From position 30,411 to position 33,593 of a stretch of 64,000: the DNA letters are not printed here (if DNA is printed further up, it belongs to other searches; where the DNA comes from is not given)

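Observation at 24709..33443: Translationally coupled signalling operon: PEGA-STK / LysM-TPR / PAS histidine kinase / PEGA-STK / exported HExxH-protease + beta-propeller + Omp85-like barrel fusion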

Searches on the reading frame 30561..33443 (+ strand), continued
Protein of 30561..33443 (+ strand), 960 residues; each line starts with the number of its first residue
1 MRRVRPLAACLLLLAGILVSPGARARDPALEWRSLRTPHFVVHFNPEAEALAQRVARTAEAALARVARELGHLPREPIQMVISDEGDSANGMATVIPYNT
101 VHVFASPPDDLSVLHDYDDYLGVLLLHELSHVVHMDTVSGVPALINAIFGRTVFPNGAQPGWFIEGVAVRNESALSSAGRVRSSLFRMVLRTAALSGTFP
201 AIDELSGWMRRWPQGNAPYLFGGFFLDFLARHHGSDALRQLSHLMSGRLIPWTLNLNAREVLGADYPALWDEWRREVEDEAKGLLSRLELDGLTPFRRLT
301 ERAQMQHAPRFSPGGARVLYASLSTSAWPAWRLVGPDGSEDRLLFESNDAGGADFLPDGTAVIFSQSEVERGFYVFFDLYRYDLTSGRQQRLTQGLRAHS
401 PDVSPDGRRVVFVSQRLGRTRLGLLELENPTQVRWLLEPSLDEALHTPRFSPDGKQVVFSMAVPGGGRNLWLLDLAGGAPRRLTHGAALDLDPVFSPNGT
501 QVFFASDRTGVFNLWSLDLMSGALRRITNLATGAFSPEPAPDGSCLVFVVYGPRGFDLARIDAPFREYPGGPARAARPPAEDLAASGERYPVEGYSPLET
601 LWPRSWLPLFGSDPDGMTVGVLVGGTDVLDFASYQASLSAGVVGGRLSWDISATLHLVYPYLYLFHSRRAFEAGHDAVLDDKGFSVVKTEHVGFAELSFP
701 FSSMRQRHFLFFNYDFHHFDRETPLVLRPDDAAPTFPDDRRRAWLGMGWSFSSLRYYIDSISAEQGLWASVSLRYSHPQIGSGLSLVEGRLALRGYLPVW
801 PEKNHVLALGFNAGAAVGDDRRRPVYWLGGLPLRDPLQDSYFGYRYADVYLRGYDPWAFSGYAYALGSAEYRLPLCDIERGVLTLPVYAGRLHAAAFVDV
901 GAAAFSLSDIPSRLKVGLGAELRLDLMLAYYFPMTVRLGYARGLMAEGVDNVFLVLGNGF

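Call 23: find_encoding_contigs(protein=P0013, flank=10000, max_places=2)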
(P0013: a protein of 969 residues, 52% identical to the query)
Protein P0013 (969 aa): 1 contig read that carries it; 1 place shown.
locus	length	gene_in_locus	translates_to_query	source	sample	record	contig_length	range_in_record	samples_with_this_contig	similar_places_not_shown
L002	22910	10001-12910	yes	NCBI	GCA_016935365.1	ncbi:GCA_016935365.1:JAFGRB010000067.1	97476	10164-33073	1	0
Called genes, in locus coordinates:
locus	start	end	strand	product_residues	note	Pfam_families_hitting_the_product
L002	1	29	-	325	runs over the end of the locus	PF02899:Phage_int_SAM_1, PF13495:Phage_int_SAM_4 (weak), PF00589:Phage_integrase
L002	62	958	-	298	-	PF00849:PseudoU_synth_2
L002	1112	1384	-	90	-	-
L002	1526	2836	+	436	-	PF00069:Pkinase, PF07714:PK_Tyr_Ser-Thr, PF03109:ABC1 (weak), PF08308:PEGA (weak)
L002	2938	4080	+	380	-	PF01476:LysM (weak)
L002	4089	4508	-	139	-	PF13205:Big_5 (weak)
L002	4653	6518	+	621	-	PF11617:Cu-binding_MopE (weak), PF00932:LTD, PF11617:Cu-binding_MopE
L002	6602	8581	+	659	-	PF26769:HAMP_PhoQ (faint), PF00672:HAMP, PF00989:PAS, PF08448:PAS_4, PF13188:PAS_8 (faint), PF13426:PAS_9, PF00512:HisKA, PF02518:HATPase_c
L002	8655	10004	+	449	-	PF00069:Pkinase, PF07714:PK_Tyr_Ser-Thr, PF08308:PEGA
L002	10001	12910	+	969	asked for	PF26550:Tricorn_2nd, PF26549:Tricorn_N, PF07676:PD40 (weak), PF26549:Tricorn_N, PF01103:Omp85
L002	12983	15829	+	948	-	PF07690:MFS_1 (weak), PF03219:TLC, PF02985:HEAT (faint), PF13513:HEAT_EZ (faint), PF13646:HEAT_2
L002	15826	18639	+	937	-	PF03825:Nuc_H_symport (faint), PF07690:MFS_1, PF03219:TLC, PF13513:HEAT_EZ (faint), PF02985:HEAT (faint), PF13646:HEAT_2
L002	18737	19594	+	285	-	PF07608:DUF1571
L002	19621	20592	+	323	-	PF00480:ROK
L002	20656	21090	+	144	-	PF00027:cNMP_binding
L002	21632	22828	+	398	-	-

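Call 24: find_encoding_contigs(protein=P0113, flank=10000, max_places=2)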
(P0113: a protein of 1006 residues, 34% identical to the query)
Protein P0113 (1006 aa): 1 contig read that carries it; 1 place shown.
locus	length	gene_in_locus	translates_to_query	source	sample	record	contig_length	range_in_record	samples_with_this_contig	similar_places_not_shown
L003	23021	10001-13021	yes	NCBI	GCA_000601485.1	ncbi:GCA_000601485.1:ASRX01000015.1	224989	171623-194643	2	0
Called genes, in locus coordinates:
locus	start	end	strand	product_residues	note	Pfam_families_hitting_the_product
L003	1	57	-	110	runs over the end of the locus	PF00137:ATP-synt_C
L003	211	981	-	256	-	PF00119:ATP-synt_A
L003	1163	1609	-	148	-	PF03899:ATP-synt_I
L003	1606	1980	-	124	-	PF09527:ATPase_gene1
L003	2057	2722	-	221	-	PF01725:Ham1p_like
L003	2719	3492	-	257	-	PF01138:RNase_PH, PF03725:RNase_PH_C (weak)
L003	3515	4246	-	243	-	-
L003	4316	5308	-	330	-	PF01551:Peptidase_M23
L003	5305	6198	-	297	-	PF18075:FtsX_ECD, PF02687:FtsX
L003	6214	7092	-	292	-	PF13191:AAA_16 (faint), PF00005:ABC_tran, PF13304:AAA_21 (faint)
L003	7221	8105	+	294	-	PF00551:Formyl_trans_N, PF02911:Formyl_trans_C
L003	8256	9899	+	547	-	-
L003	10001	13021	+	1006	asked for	PF00930:DPPIV_N (faint), PF19283:APEH_N (faint), PF26550:Tricorn_2nd, PF26549:Tricorn_N, PF07676:PD40, PF01103:Omp85 (faint)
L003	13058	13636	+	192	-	-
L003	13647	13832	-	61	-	-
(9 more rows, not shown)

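Call 25: find_encoding_contigs(protein=P0066, flank=10000, max_places=2)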
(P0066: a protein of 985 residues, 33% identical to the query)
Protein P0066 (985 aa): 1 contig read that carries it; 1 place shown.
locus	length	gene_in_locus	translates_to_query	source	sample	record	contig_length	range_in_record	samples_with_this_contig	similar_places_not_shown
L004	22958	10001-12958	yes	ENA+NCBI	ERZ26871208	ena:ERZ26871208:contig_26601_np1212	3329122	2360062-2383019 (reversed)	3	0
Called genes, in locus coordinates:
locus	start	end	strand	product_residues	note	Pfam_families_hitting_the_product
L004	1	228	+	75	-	-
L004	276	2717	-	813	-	PF02985:HEAT (faint), PF13646:HEAT_2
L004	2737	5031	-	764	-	PF13089:PP_kinase_N, PF02503:PP_kinase, PF17941:PP_kinase_C_1, PF13091:PLDc_2 (faint), PF13090:PP_kinase_C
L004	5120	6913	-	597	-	-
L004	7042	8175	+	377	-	PF01368:DHH (weak)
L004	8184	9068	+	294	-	PF00551:Formyl_trans_N, PF02911:Formyl_trans_C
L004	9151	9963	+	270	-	PF07238:PilZ (weak)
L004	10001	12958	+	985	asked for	PF26550:Tricorn_2nd, PF26549:Tricorn_N, PF07676:PD40 (weak)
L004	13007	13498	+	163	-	-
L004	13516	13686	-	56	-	-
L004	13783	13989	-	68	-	-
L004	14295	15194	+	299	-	PF02729:OTCace_N, PF00185:OTCace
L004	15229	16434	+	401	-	PF00764:Arginosuc_synth, PF20979:Arginosuc_syn_C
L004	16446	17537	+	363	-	PF01546:Peptidase_M20, PF07687:M20_dimer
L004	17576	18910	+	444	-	PF00696:AA_kinase, PF04768:NAT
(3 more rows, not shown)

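Call 26: find_encoding_contigs(protein=P0030, flank=10000, max_places=2)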
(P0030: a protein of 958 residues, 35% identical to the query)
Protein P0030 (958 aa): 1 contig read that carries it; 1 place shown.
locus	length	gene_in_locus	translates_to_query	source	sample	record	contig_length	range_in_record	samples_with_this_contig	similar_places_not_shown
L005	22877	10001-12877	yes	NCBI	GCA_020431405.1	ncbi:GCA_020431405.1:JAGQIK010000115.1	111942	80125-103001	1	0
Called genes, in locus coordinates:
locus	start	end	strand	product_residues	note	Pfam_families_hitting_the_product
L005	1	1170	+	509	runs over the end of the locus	PF00289:Biotin_carb_N, PF02786:CPSase_L_D2, PF07478:Dala_Dala_lig_C, PF02222:ATP-grasp, PF02785:Biotin_carb_C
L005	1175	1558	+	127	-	-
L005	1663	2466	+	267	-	PF02348:CTP_transf_3, PF12804:NTP_transf_3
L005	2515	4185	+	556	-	PF06418:CTP_synth_N, PF00117:GATase, PF07722:Peptidase_C26 (weak)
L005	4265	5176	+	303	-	PF03279:Lip_A_acyltrans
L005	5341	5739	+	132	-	-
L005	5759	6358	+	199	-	-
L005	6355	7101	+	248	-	PF00005:ABC_tran, PF13304:AAA_21 (faint)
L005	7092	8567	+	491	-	PF00309:Sigma54_AID, PF04963:Sigma54_CBD, PF04552:Sigma54_DBD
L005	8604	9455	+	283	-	PF03668:RapZ-like_N, PF22740:PapZ_C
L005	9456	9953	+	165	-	PF00583:Acetyltransf_1, PF13673:Acetyltransf_10, PF13508:Acetyltransf_7, PF08445:FR47 (weak)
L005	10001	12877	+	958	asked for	PF26549:Tricorn_N (weak), PF26550:Tricorn_2nd, PF26549:Tricorn_N, PF07676:PD40, PF26549:Tricorn_N, PF01103:Omp85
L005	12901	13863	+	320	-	-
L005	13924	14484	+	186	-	PF00578:AhpC-TSA, PF08534:Redoxin, PF02630:SCO1-SenC (weak), PF13905:Thioredoxin_8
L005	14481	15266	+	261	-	PF13462:Thioredoxin_4, PF13098:Thioredoxin_2 (faint), PF01323:DSBA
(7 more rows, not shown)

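Call 43: find_encoding_contigs(protein=P0019, flank=9000, max_places=1)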
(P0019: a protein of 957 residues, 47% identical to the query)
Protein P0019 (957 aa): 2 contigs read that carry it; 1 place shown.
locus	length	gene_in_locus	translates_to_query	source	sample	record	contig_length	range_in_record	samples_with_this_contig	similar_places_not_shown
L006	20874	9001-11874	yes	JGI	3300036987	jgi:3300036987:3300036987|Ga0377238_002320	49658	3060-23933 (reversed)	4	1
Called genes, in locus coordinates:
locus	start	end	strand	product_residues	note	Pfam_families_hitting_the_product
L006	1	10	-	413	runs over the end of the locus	PF00226:DnaJ, PF13428:TPR_14 (faint), PF13181:TPR_8 (faint), PF13371:TPR_9 (weak)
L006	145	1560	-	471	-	PF07724:AAA_2 (weak), PF07728:AAA_5 (faint), PF13191:AAA_16 (faint), PF00004:AAA (weak), PF07724:AAA_2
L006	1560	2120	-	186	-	PF00227:Proteasome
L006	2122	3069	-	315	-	PF02899:Phage_int_SAM_1, PF00589:Phage_integrase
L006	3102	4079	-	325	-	PF01479:S4, PF00849:PseudoU_synth_2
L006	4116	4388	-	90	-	-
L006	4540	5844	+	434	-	PF00069:Pkinase, PF07714:PK_Tyr_Ser-Thr, PF03109:ABC1 (weak), PF08308:PEGA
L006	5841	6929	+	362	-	PF01476:LysM (faint), PF14559:TPR_19 (weak)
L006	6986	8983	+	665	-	PF00672:HAMP, PF00989:PAS, PF08448:PAS_4, PF00512:HisKA, PF02518:HATPase_c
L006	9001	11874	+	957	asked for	PF26549:Tricorn_N (weak), PF26550:Tricorn_2nd, PF07676:PD40, PF01103:Omp85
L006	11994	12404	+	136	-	PF05063:MT-A70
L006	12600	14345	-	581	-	-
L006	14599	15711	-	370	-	PF01548:DEDD_Tnp_IS110, PF02371:Transposase_20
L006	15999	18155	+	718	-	PF08448:PAS_4, PF00512:HisKA (weak), PF02518:HATPase_c, PF00072:Response_reg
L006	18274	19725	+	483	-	-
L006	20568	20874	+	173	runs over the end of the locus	-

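Call 44: find_encoding_contigs(protein=P0026, flank=9000, max_places=1)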
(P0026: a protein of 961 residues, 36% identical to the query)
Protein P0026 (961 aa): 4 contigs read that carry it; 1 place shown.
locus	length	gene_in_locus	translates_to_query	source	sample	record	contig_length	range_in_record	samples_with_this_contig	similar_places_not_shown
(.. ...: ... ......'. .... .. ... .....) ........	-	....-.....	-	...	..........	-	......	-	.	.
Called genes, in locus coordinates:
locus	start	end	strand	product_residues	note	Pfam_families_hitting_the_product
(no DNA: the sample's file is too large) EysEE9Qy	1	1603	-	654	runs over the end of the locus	PF07238:PilZ, PF08308:PEGA (weak)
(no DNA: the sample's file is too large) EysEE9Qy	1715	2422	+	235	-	-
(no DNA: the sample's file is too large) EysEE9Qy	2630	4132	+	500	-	PF00289:Biotin_carb_N, PF02786:CPSase_L_D2, PF07478:Dala_Dala_lig_C (weak), PF02222:ATP-grasp (weak), PF02785:Biotin_carb_C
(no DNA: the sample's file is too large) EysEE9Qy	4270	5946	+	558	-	PF06418:CTP_synth_N, PF00117:GATase, PF07722:Peptidase_C26 (weak)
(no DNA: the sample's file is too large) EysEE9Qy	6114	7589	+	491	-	PF00309:Sigma54_AID, PF04963:Sigma54_CBD, PF04552:Sigma54_DBD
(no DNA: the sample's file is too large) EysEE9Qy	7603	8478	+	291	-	PF03668:RapZ-like_N, PF22740:PapZ_C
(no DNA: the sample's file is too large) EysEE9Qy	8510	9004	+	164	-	PF13673:Acetyltransf_10, PF00583:Acetyltransf_1, PF13508:Acetyltransf_7, PF08445:FR47 (weak)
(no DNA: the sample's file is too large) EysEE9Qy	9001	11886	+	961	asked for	PF00930:DPPIV_N (faint), PF26549:Tricorn_N, PF26550:Tricorn_2nd, PF26549:Tricorn_N, PF07676:PD40 (weak)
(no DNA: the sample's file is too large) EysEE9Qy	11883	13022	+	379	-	PF13439:Glyco_transf_4 (weak), PF00534:Glycos_transf_1, PF13692:Glyco_trans_1_4, PF20706:GT4-conflict (weak)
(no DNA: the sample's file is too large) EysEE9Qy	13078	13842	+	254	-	-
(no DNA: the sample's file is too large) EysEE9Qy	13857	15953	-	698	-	-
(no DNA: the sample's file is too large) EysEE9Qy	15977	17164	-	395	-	-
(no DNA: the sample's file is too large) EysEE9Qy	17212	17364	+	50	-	-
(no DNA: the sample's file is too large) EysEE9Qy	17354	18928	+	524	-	PF01627:Hpt (weak), PF00072:Response_reg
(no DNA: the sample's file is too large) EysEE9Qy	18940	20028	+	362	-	PF02985:HEAT (faint), PF13646:HEAT_2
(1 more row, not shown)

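Call 45: find_encoding_contigs(protein=P0034, flank=9000, max_places=1)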
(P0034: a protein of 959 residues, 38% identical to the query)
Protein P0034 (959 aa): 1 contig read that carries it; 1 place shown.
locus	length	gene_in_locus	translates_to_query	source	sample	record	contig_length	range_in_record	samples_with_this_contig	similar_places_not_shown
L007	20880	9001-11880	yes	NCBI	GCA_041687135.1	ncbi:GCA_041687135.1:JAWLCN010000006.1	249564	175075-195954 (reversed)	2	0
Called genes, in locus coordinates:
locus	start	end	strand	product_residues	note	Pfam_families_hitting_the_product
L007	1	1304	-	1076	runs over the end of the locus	PF25596:CPSase_L_D1, PF02786:CPSase_L_D2, PF02787:CPSase_L_D3, PF25596:CPSase_L_D1, PF02222:ATP-grasp, PF02786:CPSase_L_D2, PF07478:Dala_Dala_lig_C, PF02142:MGS, +5 more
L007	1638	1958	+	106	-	-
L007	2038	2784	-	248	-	PF16412:DUF5020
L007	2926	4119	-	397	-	PF00155:Aminotran_1_2, PF01041:DegT_DnrJ_EryC1 (weak)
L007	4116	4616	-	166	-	PF01467:CTP_transf_like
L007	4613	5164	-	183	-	PF03602:Cons_hypoth95, PF05175:MTS (weak)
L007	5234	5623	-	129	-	-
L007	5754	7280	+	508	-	PF19568:Spore_III_AA, PF25516:PTPase, PF01424:R3H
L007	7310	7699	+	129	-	PF01258:zf-dskA_traR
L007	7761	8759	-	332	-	PF01545:Cation_efflux, PF16916:ZT_dimer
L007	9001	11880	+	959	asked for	PF26550:Tricorn_2nd (weak), PF26549:Tricorn_N (weak), PF07676:PD40 (weak), PF01103:Omp85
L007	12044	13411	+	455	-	-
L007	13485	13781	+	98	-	-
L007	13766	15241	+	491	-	-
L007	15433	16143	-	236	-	-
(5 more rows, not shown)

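Call 50: find_related_loci(query=window:30561-33440:+, collection=genome_contigs, flank=9000)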
Query window:30561-33440:+ (960 aa) in genome_contigs; peptide patterns used: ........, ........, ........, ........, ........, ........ (x = any residue, [..] = any of these).
62 stretches matched a pattern; 4 encode a relative of the query (tblastn E <= 1e-3); 4 distinct loci.
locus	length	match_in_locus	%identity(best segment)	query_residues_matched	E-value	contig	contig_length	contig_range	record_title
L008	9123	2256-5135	93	1-960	0e+0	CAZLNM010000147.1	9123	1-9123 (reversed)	MAG TPA_asm: uncultured Myxococcales bacterium isolate SRP278314_co2_58 genome assembly, contig: NODE_10451_length_9123_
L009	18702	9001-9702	26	293-548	2e-10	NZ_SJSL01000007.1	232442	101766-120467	Pedobacter psychroterrae strain RP-1-14 contig7, whole genome shotgun sequence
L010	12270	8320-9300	20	160-548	3e-9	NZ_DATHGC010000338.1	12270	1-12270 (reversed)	MAG: Pedobacter sp. isolate SMAG_U12463 k141_389019, whole genome shotgun sequence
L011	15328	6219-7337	25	160-548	1e-8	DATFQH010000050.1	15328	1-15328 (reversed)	MAG TPA_asm: Pedobacter sp. isolate SMAG_U9324 k141_678955, whole genome shotgun sequence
